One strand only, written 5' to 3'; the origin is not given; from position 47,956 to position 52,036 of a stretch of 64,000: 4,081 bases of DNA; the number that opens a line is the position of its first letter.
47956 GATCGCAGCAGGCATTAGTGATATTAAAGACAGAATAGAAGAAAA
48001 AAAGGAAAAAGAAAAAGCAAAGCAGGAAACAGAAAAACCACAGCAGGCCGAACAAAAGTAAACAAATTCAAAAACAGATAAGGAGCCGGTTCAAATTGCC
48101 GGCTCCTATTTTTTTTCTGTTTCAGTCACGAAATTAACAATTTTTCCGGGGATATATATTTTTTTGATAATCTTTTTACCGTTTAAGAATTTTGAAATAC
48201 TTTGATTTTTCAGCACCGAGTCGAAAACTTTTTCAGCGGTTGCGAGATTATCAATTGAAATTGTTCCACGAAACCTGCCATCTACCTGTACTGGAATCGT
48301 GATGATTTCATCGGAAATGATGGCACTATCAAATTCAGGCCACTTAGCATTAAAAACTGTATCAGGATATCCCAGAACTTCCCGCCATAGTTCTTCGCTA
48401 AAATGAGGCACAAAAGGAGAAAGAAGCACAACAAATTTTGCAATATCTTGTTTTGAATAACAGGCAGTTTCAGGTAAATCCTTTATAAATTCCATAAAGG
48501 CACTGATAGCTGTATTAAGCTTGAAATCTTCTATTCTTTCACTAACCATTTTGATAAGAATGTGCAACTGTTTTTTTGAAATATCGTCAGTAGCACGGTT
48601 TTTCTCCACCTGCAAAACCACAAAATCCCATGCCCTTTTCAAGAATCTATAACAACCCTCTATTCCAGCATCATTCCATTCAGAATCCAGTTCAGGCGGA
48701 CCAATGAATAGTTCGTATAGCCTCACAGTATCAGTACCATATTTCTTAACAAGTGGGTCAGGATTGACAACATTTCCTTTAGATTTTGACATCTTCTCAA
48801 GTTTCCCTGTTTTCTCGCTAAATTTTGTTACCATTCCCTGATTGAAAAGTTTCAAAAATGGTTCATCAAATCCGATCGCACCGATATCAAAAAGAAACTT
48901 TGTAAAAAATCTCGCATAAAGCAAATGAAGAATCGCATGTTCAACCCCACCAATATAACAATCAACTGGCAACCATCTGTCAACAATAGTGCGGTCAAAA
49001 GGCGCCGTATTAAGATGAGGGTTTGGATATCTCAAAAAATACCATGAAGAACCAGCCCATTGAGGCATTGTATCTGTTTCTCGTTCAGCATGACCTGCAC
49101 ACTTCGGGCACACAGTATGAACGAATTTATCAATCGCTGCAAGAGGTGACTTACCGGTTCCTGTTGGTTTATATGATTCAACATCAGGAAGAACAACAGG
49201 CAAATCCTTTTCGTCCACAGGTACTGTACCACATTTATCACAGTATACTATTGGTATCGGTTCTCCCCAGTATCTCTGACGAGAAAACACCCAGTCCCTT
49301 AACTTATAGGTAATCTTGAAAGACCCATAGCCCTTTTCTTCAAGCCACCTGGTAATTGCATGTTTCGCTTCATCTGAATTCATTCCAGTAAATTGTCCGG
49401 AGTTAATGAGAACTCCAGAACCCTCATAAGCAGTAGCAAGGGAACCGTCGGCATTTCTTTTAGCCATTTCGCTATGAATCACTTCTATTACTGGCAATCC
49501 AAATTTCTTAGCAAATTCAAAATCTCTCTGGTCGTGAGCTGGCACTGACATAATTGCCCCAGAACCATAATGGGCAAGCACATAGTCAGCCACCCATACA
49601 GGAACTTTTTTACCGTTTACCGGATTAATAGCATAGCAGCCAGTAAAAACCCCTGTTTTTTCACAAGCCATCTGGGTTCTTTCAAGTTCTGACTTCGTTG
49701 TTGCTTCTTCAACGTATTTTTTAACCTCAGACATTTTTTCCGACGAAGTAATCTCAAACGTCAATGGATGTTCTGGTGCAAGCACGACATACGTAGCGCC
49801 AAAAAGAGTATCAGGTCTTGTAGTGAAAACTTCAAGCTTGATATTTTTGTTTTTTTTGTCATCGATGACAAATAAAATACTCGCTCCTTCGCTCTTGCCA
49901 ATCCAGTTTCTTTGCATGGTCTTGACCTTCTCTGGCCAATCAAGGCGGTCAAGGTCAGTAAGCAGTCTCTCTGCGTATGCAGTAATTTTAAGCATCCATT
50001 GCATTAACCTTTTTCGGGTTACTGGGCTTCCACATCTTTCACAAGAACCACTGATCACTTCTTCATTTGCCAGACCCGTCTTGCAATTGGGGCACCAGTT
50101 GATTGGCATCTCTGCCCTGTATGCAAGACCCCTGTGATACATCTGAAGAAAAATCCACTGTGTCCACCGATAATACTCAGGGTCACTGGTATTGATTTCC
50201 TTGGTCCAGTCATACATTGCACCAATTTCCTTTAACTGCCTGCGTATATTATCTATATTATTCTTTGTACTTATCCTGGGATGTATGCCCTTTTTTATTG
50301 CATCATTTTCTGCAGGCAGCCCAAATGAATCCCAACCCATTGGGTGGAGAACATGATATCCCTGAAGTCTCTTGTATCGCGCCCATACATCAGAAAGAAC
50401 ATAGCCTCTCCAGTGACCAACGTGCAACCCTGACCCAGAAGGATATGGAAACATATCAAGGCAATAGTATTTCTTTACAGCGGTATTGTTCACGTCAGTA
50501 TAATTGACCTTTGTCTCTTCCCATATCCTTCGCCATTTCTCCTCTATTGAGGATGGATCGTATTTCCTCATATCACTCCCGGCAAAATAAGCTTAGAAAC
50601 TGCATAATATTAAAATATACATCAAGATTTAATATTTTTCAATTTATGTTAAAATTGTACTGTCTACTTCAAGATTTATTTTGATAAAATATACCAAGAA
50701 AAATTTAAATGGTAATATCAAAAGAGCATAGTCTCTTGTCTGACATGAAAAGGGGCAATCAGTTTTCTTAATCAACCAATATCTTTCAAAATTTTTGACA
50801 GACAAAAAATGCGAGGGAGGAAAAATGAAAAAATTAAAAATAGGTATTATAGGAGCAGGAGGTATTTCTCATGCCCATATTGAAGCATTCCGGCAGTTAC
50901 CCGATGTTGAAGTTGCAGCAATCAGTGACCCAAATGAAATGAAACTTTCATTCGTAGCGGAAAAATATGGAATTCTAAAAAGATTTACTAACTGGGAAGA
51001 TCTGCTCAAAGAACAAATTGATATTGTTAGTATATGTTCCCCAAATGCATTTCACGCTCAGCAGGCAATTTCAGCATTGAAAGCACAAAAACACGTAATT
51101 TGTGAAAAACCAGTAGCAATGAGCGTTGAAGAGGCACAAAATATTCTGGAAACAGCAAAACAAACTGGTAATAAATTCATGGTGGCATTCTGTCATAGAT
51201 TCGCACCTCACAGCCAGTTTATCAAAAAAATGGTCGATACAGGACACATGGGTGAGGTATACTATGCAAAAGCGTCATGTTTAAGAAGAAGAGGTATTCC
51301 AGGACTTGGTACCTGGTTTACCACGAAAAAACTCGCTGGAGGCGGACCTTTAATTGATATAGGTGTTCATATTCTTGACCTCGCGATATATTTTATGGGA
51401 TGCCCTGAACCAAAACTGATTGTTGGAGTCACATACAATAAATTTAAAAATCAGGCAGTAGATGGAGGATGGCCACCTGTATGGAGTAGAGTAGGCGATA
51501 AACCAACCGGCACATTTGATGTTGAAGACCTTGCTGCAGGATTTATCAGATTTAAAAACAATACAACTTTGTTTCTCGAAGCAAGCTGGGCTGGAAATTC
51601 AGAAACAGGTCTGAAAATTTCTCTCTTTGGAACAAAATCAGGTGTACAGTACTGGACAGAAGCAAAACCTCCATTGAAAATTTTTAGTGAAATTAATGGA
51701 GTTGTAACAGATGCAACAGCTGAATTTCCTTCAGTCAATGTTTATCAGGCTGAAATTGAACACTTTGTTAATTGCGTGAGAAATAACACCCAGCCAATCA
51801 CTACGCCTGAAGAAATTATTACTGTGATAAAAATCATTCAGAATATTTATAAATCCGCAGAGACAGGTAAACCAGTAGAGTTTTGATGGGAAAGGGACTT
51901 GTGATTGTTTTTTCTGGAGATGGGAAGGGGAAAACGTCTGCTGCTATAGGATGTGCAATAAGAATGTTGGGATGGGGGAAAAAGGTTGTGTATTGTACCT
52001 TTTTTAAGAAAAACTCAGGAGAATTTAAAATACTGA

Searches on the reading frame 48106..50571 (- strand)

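Call 73: search_protein_families(library=pfam, proteins=[window:48106-50571:-], max_evalue=0.00001)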
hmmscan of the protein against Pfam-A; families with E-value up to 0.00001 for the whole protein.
window:48106-50571:- (821 aa): 4 families
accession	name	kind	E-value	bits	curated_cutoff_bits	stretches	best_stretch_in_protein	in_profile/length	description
PF13603.12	tRNA-synt_1_2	-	1.4e-71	240.3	25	1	221-411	1-185/185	Leucyl-tRNA synthetase, editing domain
PF00133.28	tRNA-synt_1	-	7.9e-48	163.7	22.7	2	13-224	2-225/414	tRNA synthetases class I (I, L, M and V)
PF09334.17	tRNA-synt_1g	-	3.6e-29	102.1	20.1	1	41-183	7-145/391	tRNA synthetases class I (M)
PF08264.19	Anticodon_1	-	1e-16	61.6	25.1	1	667-779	6-144/148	Anticodon-binding domain of tRNA ligase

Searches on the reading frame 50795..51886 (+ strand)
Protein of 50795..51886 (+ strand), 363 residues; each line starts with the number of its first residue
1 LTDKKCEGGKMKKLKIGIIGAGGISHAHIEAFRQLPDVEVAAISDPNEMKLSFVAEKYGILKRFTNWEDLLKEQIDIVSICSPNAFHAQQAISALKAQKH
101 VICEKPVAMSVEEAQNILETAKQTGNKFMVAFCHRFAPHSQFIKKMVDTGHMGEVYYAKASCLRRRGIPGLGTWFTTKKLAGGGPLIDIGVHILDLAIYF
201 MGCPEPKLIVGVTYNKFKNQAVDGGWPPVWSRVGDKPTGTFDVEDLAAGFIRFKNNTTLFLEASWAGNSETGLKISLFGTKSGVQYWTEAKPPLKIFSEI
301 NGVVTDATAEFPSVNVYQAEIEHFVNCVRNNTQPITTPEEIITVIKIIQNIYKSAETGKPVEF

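Call 73: search_protein_families(library=pfam, proteins=[window:50795-51886:+], max_evalue=0.00001)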
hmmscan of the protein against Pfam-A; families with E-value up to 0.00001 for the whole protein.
window:50795-51886:+ (363 aa): 3 families
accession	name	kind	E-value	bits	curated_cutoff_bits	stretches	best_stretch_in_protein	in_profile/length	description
PF01408.29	GFO_IDH_MocA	-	1.1e-33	116.9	24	1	14-132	1-120/120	Oxidoreductase family, NAD-binding Rossmann fold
PF02894.22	GFO_IDH_MocA_C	-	7.9e-22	78.6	22.9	1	144-362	1-217/218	Oxidoreductase family, C-terminal alpha/beta domain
PF22725.1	GFO_IDH_MocA_C3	-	6.7e-20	71.8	27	1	142-282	3-121/124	GFO/IDH/MocA C-terminal domain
